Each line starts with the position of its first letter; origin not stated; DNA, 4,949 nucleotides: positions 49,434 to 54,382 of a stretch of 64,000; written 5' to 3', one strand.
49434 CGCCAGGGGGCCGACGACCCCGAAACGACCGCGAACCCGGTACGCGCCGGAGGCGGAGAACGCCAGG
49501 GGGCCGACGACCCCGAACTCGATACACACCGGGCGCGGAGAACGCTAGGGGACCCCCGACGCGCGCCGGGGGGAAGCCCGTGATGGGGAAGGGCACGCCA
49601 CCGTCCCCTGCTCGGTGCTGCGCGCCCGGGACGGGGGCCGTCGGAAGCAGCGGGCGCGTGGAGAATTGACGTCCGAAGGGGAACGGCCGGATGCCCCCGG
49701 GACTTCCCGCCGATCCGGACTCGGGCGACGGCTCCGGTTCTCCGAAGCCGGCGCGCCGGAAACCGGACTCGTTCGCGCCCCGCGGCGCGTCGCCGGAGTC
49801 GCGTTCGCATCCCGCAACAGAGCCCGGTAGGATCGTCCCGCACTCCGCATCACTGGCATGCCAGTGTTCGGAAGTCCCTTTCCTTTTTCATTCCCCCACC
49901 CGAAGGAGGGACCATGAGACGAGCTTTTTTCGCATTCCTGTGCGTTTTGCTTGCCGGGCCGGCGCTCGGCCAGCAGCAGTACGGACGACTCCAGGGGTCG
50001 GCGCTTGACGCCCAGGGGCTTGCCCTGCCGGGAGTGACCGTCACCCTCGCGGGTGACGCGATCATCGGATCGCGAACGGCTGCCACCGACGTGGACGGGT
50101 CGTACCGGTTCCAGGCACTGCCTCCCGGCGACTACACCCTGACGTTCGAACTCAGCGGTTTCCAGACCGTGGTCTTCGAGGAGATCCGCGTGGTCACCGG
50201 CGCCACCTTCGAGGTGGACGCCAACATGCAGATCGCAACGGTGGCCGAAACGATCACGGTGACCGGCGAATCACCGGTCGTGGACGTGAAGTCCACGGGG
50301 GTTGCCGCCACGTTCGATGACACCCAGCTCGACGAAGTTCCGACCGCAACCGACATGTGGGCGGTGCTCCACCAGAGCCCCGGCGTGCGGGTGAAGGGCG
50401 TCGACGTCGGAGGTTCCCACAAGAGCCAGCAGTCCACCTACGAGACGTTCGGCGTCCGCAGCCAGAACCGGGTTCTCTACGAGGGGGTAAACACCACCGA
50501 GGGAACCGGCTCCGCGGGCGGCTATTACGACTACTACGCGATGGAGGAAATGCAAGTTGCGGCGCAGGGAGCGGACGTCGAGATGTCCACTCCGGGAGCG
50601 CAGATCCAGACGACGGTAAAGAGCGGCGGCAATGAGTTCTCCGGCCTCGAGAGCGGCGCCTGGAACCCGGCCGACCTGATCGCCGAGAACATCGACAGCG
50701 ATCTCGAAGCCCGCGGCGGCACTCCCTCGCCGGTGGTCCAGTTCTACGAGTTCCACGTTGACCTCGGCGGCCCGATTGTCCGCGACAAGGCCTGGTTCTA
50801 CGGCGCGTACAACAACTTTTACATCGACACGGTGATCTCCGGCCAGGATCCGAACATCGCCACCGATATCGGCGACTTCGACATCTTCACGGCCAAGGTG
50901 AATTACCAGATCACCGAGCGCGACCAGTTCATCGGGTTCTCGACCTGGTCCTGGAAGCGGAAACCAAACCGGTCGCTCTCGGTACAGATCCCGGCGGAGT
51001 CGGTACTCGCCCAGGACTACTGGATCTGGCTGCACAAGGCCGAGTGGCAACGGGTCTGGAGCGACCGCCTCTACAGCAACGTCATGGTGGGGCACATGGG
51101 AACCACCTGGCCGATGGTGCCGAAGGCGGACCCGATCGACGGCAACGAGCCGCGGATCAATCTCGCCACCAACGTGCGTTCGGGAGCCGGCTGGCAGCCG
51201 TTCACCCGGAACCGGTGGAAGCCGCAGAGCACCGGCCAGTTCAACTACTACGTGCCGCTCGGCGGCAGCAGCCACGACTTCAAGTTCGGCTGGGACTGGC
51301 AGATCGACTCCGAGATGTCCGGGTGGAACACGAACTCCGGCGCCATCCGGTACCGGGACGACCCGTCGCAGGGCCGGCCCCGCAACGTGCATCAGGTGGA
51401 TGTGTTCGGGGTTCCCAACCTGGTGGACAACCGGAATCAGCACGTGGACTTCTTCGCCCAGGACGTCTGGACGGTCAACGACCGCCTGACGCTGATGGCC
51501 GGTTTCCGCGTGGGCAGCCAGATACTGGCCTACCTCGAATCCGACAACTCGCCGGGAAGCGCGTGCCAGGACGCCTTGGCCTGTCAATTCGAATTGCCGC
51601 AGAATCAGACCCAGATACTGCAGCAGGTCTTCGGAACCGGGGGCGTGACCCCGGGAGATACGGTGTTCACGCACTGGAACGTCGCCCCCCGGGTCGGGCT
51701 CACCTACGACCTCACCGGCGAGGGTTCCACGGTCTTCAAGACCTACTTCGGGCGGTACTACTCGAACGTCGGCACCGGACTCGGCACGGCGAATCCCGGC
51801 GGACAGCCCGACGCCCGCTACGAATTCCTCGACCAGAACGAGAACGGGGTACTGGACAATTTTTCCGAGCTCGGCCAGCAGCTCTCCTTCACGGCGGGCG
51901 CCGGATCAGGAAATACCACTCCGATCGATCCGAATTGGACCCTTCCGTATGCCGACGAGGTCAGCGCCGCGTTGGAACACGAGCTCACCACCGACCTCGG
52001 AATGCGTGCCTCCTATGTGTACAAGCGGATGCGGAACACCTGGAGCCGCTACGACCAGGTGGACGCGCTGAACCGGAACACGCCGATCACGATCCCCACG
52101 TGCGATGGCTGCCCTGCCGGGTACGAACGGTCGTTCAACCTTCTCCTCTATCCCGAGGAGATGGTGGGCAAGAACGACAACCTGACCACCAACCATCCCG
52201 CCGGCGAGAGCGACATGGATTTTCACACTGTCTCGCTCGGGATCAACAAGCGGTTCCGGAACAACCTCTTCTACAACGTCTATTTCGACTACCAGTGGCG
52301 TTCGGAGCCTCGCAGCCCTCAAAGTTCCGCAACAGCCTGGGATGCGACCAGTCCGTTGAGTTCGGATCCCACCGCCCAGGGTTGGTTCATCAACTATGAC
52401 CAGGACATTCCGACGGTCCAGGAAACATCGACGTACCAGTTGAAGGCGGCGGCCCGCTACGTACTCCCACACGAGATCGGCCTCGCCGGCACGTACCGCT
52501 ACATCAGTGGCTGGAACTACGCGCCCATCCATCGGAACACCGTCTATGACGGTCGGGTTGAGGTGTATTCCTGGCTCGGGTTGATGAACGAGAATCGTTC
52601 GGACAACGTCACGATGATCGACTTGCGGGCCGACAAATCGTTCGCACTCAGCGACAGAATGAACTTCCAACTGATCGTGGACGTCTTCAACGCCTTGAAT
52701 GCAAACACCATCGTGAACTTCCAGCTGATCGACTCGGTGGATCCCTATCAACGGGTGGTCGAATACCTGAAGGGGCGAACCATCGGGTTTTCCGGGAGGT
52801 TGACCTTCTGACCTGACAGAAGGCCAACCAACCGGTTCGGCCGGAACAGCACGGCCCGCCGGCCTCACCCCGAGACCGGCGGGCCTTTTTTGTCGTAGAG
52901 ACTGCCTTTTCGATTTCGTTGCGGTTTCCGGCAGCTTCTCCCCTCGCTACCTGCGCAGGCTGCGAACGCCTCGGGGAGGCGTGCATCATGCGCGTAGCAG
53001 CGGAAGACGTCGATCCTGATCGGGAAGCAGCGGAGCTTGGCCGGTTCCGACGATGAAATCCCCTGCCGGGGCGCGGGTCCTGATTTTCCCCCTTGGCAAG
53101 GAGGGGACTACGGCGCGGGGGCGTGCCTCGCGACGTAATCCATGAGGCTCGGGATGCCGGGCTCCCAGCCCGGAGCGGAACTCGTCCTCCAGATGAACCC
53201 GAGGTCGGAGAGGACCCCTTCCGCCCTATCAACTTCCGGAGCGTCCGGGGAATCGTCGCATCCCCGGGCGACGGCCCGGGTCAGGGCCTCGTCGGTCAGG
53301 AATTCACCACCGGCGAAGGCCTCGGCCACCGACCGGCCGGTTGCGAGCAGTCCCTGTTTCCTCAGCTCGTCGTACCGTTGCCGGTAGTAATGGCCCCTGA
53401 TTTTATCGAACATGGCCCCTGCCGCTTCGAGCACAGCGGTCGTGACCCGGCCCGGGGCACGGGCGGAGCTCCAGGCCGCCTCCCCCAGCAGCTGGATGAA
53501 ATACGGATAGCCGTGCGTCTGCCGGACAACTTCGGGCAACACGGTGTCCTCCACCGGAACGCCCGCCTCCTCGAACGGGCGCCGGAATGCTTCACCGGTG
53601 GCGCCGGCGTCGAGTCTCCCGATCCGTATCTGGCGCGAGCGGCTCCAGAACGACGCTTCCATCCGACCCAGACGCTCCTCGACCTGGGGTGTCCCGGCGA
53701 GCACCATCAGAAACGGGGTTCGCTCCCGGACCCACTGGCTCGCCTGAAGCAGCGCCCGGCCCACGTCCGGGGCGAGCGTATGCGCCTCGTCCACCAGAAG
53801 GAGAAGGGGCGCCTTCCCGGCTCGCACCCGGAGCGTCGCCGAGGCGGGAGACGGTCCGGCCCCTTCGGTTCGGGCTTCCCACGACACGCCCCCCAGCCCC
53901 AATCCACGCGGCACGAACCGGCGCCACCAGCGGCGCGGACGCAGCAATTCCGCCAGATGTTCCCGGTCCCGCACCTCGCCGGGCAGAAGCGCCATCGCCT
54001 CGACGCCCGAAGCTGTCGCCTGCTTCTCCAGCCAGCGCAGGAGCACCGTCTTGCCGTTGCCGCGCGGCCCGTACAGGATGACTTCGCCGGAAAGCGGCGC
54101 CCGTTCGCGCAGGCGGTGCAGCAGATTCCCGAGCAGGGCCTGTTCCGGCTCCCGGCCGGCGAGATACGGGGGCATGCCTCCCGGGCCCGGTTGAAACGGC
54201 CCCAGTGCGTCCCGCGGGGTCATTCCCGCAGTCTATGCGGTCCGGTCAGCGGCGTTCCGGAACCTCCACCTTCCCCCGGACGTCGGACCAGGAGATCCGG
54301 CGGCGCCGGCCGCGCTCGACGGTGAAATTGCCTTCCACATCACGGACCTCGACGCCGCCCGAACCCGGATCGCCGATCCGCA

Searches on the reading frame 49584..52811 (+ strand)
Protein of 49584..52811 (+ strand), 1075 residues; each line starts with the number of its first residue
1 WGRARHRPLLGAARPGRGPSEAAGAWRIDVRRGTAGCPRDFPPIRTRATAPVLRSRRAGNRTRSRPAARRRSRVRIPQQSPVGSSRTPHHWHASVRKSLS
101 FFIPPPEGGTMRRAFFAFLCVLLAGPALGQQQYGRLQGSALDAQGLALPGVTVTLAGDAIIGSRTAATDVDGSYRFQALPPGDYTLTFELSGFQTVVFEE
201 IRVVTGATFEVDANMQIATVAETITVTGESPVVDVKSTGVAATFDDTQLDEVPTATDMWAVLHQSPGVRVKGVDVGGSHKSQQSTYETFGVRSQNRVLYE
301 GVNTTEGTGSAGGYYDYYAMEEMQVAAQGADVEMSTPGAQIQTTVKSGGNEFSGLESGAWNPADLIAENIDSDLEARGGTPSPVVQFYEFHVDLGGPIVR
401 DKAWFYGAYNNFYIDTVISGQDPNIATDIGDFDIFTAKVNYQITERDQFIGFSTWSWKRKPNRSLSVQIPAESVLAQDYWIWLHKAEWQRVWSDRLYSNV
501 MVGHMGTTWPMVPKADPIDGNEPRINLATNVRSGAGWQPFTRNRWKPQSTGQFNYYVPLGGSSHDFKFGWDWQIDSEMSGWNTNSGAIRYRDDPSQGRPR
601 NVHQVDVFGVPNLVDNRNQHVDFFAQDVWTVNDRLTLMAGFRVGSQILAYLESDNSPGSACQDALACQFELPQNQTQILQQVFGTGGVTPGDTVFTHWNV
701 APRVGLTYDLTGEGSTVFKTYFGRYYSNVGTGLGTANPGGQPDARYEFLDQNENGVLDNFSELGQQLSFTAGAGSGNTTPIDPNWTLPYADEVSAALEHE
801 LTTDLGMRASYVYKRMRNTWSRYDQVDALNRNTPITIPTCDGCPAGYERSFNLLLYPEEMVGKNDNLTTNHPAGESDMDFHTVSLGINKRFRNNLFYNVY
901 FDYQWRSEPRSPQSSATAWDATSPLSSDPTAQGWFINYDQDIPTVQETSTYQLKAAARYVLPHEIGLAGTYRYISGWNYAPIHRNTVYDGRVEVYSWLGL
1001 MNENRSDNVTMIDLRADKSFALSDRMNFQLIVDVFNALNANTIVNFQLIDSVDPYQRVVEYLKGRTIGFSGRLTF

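Call 72: search_protein_families(library=pfam, proteins=[window:49584-52811:+], max_evalue=0.00001)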
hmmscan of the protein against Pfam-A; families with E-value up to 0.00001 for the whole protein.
window:49584-52811:+ (1075 aa): 4 families
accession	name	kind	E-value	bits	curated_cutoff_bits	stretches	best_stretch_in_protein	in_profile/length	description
PF25183.1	OMP_b-brl_4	-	1.9e-33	116.4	30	2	431-915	153-637/838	Outer membrane beta barrel domain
PF13620.12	CarboxypepD_reg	-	1.3e-15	57.9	32.3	1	136-216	2-82/82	Carboxypeptidase regulatory-like domain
PF13715.12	CarbopepD_reg_2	-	1.2e-07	32.1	32.2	1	137-210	2-71/88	CarboxypepD_reg-like domain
PF17210.9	SdrD_B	-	2.6e-06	28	29.7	1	143-219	19-91/112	SdrD B-like domain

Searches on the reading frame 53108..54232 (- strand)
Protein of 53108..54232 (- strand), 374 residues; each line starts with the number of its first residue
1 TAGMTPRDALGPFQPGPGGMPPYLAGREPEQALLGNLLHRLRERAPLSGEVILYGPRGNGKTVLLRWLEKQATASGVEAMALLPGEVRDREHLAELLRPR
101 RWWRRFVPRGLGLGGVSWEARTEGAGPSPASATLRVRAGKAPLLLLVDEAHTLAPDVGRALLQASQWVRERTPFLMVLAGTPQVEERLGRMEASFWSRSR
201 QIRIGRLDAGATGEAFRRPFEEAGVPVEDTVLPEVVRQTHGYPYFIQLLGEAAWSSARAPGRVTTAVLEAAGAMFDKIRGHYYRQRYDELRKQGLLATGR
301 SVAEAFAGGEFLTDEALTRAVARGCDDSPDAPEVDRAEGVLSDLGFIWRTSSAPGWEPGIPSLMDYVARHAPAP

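Call 72: search_protein_families(library=pfam, proteins=[window:53108-54232:-], max_evalue=0.00001)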
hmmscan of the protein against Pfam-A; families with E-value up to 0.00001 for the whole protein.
window:53108-54232:- (374 aa): 2 families
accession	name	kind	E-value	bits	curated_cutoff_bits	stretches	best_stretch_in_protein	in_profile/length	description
PF13191.12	AAA_16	-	8.8e-09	36.5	32.6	1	24-166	2-156/167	AAA ATPase domain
PF13401.12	AAA_22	-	1.9e-08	35.1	27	1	51-188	8-130/130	AAA domain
